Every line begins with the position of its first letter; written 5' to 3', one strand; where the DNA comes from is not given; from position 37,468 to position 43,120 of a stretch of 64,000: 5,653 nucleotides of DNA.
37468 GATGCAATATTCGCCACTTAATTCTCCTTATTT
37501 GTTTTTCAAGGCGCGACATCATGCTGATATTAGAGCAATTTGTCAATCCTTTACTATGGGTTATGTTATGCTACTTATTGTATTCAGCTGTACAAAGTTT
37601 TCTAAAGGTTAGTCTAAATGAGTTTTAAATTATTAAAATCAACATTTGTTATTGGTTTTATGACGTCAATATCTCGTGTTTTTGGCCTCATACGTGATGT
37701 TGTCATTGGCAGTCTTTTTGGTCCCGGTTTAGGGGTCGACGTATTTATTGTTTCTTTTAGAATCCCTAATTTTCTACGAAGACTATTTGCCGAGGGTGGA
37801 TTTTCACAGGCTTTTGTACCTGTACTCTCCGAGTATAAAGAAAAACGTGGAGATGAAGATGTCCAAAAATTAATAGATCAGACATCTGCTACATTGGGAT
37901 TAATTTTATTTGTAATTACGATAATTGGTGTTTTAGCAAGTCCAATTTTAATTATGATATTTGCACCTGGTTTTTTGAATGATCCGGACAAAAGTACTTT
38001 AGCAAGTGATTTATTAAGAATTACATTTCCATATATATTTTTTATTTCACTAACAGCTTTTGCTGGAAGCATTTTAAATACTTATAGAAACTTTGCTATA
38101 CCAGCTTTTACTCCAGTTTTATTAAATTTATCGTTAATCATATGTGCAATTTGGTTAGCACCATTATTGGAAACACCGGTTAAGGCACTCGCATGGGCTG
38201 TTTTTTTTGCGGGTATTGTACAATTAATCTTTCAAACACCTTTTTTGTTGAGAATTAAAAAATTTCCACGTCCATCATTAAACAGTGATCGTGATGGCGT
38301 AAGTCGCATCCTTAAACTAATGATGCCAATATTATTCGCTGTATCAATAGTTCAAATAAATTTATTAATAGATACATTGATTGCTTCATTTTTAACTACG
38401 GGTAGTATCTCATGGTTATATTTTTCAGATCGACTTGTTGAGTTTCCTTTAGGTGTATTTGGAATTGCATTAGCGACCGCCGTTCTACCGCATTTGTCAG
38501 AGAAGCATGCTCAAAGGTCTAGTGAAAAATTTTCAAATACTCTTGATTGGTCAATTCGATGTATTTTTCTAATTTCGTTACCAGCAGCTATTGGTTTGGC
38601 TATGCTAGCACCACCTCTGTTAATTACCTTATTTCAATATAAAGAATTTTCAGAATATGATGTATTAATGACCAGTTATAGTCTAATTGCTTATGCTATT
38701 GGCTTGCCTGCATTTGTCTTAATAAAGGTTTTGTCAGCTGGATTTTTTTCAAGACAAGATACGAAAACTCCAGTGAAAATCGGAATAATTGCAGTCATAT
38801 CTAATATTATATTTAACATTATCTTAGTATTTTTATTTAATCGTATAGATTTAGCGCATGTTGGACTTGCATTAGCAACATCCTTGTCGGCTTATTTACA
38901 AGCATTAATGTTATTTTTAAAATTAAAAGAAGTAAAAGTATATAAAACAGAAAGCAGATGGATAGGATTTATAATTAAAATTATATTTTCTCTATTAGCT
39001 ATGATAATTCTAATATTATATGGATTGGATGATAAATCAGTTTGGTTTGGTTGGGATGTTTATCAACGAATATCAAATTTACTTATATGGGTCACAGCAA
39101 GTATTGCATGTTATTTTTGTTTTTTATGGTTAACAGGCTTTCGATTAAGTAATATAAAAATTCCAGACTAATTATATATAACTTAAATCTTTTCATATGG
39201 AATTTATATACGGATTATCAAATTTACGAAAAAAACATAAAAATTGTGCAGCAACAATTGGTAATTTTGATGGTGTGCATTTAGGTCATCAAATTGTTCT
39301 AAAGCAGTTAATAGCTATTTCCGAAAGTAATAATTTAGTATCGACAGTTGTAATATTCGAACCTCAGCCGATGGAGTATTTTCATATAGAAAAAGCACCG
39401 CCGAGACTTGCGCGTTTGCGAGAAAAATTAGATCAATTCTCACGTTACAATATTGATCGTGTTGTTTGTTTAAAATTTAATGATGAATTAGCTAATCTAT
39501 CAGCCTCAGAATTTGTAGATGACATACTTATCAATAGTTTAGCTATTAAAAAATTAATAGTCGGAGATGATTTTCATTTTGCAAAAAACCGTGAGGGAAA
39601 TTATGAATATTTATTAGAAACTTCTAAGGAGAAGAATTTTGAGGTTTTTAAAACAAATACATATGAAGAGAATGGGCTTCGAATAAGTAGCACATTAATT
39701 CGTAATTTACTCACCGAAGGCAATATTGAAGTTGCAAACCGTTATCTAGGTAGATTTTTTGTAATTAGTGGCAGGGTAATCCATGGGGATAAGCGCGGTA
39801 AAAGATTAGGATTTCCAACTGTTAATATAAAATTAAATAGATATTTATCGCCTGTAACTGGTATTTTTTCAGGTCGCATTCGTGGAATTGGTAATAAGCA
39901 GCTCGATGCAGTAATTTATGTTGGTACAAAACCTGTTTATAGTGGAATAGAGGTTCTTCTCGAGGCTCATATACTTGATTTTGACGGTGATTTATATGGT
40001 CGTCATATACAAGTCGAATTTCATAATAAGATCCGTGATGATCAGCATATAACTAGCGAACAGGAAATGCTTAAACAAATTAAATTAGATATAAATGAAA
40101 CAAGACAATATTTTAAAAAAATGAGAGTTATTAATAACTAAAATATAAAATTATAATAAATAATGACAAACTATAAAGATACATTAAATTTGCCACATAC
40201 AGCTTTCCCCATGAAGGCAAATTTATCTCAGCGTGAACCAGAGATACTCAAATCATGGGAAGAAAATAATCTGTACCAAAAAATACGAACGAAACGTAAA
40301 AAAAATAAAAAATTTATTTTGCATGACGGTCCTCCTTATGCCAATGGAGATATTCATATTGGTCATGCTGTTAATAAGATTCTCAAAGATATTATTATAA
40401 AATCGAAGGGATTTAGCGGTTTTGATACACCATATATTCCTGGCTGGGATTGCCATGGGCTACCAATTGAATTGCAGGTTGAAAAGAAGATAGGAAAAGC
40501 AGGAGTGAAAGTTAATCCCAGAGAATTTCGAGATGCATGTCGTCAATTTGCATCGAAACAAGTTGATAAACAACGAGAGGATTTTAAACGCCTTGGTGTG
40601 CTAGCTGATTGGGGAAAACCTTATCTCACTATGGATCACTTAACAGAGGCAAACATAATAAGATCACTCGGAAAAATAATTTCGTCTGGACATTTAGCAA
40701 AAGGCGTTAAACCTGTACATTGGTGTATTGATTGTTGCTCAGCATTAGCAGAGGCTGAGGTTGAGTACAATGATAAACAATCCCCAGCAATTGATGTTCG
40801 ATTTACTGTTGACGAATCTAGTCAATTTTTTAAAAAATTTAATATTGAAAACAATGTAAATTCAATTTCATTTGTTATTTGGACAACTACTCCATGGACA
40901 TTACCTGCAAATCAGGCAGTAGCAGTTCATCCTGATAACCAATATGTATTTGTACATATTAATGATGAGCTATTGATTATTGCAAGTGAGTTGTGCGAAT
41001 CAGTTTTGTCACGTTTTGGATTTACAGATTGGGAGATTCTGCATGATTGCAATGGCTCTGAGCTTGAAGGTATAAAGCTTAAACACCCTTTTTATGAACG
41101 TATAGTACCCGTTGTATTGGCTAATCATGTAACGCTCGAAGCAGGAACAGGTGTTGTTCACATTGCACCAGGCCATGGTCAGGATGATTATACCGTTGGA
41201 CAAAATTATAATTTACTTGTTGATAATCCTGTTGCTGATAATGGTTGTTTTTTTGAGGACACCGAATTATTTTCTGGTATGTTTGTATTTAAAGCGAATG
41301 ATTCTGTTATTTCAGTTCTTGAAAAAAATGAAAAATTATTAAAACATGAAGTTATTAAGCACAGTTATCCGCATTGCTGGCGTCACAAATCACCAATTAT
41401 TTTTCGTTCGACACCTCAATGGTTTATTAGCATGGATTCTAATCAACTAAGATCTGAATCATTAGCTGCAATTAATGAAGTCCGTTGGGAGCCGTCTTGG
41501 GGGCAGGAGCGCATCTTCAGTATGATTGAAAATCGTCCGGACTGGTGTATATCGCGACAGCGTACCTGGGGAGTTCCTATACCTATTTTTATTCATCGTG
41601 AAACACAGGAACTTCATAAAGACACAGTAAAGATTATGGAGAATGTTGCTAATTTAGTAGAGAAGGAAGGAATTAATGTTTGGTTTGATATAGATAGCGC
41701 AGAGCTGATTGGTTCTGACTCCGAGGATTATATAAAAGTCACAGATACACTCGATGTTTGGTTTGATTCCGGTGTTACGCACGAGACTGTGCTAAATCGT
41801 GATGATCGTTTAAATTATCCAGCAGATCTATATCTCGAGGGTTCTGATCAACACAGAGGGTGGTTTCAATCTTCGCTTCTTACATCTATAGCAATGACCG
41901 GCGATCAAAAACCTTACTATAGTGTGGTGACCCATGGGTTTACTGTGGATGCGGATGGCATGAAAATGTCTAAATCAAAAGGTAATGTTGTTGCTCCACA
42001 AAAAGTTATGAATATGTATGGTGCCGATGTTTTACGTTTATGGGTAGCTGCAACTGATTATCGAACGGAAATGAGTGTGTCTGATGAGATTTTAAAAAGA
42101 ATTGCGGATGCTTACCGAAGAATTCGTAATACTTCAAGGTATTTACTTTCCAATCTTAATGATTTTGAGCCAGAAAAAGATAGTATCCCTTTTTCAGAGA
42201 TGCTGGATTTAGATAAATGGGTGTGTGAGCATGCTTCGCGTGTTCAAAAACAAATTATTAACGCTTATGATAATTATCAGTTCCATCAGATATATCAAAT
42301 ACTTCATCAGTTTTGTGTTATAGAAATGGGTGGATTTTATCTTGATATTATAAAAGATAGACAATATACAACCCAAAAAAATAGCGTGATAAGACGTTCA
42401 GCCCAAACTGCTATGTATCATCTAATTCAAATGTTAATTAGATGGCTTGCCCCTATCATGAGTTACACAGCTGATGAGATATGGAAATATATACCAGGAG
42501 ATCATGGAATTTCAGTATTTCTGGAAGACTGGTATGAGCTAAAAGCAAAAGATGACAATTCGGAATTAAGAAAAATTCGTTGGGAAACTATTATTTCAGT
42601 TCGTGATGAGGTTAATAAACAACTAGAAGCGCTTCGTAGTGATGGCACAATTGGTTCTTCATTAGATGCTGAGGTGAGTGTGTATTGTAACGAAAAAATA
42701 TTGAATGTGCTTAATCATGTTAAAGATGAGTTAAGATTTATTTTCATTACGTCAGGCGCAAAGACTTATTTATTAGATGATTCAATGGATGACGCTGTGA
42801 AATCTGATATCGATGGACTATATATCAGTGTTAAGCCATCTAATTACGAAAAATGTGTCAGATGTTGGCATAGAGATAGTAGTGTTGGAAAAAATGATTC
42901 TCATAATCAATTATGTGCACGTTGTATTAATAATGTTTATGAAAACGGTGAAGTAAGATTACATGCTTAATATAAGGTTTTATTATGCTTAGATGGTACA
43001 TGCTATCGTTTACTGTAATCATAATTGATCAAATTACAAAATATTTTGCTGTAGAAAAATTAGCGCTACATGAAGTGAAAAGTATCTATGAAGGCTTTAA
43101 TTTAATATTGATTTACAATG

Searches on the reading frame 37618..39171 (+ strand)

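Call 13: search_protein_families(library=pfam, proteins=[window:37618-39171:+])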
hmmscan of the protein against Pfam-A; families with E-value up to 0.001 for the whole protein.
window:37618-39171:+ (517 aa): 2 families
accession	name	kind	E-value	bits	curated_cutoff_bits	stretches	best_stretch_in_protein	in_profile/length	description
PF03023.19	MurJ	-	2.7e-128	428.8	27.4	1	32-467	3-432/451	Lipid II flippase MurJ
PF01554.23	MatE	-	9.5e-12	45.3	24.9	2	237-402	1-161/161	MatE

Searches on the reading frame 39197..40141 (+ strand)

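Call 13: search_protein_families(library=pfam, proteins=[window:39197-40141:+])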
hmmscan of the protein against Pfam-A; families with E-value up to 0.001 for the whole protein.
window:39197-40141:+ (314 aa): 3 families
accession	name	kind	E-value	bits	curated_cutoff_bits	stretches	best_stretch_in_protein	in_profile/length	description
PF06574.18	FAD_syn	-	4.3e-50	170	27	1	12-166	3-157/158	FAD synthetase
PF01687.23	Flavokinase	-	1.8e-34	119.1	19.6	1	184-306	1-124/124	Riboflavin kinase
PF01467.32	CTP_transf_like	-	2.4e-06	28.2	21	1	20-170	2-132/133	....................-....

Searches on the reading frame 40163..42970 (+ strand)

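Call 13: search_protein_families(library=pfam, proteins=[window:40163-42970:+])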
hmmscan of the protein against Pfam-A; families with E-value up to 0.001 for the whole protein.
window:40163-42970:+ (935 aa): 7 families
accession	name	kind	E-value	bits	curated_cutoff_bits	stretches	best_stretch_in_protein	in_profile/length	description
PF00133.28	tRNA-synt_1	-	4.3e-146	487.3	22.7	1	28-639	2-413/414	tRNA synthetases class I (I, L, M and V)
PF08264.19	Anticodon_1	-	3.6e-31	108.5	25.1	1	684-839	1-147/148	Anticodon-binding domain of tRNA ligase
PF09334.17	tRNA-synt_1g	-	1.6e-22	80.2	20.1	2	58-201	8-136/391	tRNA synthetases class I (M)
PF01406.26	tRNA-synt_1e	-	8.1e-10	39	27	1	555-646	209-298/301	tRNA synthetases class I (C) catalytic domain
PF06827.20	zf-FPG_IleRS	-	2.4e-08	34.1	21.3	1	896-923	2-29/30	Zinc finger found in FPG and IleRS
PF01921.24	tRNA-synt_1f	-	7.2e-08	32.2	27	1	589-657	270-338/360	tRNA synthetases class I (K)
PF13603.12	tRNA-synt_1_2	-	3.6e-07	30.3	25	1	239-357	25-140/185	Leucyl-tRNA synthetase, editing domain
